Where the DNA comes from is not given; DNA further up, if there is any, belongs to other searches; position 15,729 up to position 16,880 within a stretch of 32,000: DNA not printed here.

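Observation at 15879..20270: Recurring TIGR02147 HTH protein plus glycan-binding lipoprotein cassette: candidate undescribed glycan-sensing/regulatory module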

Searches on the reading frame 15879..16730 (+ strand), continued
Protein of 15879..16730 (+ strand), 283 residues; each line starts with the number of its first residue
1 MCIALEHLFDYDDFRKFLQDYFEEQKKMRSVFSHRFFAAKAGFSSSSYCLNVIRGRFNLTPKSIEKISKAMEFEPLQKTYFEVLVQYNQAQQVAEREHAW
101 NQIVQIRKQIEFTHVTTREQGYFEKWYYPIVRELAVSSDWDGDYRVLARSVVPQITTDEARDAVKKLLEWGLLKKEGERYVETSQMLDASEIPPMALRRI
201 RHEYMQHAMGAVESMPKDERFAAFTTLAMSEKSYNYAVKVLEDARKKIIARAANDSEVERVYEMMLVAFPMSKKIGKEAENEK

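Call 85: search_solved_structures(query=A3, max_evalue=1)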
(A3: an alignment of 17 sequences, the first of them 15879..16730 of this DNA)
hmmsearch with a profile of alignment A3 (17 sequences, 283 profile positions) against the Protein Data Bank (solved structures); distinct sequences matched with E-value up to 1: 8.
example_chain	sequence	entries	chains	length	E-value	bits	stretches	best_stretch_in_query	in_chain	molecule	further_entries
2b5a_A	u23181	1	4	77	0.0081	18.4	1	27-75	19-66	C.BclI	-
8bny_A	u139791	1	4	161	0.0091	18.2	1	24-98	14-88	Immunity repressor protein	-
1y7y_A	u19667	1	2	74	0.12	14.5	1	11-77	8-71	C.AhdI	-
8f6q_A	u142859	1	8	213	0.24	13.6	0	233-271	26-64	C8-71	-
3kxa_A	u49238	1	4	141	0.27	13.4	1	27-78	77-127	Putative uncharacterized protein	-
1lj9_A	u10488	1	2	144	0.28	13.4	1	155-205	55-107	transcriptional regulator SlyA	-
2vd5_A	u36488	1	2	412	0.4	12.9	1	99-193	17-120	DMPK PROTEIN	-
4i6t_A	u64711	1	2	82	0.6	12.3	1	46-86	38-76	Regulatory protein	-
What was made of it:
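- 15879..16730 (+): Gene 1A: TIGR02147/DUF4423 protein, 283 aa. XRE-type HTH followed by a winged helix. Cytoplasmic. PDB profile hits to C.BclI, an immunity repressor and SlyA (call 85).
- On XRE / Cro-C1 type HTH DNA-binding proteins: The PDB profile search hits C.BclI at E = 0.008 (call 85).
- Sequence-profile hits to C.BclI and an immunity repressor at E = 0.008-0.009 (call 85).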

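Call 87: search_protein_families(library=pfam, proteins=[L036:10905-12056:-, L080:6824-7954:+], max_evalue=1)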
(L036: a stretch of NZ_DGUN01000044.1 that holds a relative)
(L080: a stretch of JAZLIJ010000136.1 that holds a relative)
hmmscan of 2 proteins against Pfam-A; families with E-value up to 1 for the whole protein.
L036:10905-12056:- (384 aa): 4 families
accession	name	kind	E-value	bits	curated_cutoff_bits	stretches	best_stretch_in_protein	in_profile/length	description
PF08547.18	CIA30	-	0.00015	22.3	24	1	260-334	45-113/157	Complex I intermediate-associated protein 30 (CIA30)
PF02369.22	Big_1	-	0.0014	19.1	34.9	1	23-83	8-70/93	Bacterial Ig-like domain (group 1)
PF11974.14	bMG3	-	0.0044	17.4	34.9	1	44-108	24-93/103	Bacterial alpha-2-macroglobulin MG3 domain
PF13620.12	CarboxypepD_reg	-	0.008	16.9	32.3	0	39-78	5-43/82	Carboxypeptidase regulatory-like domain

L080:6824-7954:+ (377 aa): 2 families
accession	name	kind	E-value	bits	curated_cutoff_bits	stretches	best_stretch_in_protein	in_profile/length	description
PF08547.18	CIA30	-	0.011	16.2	24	1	248-325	43-114/157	Complex I intermediate-associated protein 30 (CIA30)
PF13620.12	CarboxypepD_reg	-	0.033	15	32.3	1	36-77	5-45/82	Carboxypeptidase regulatory-like domain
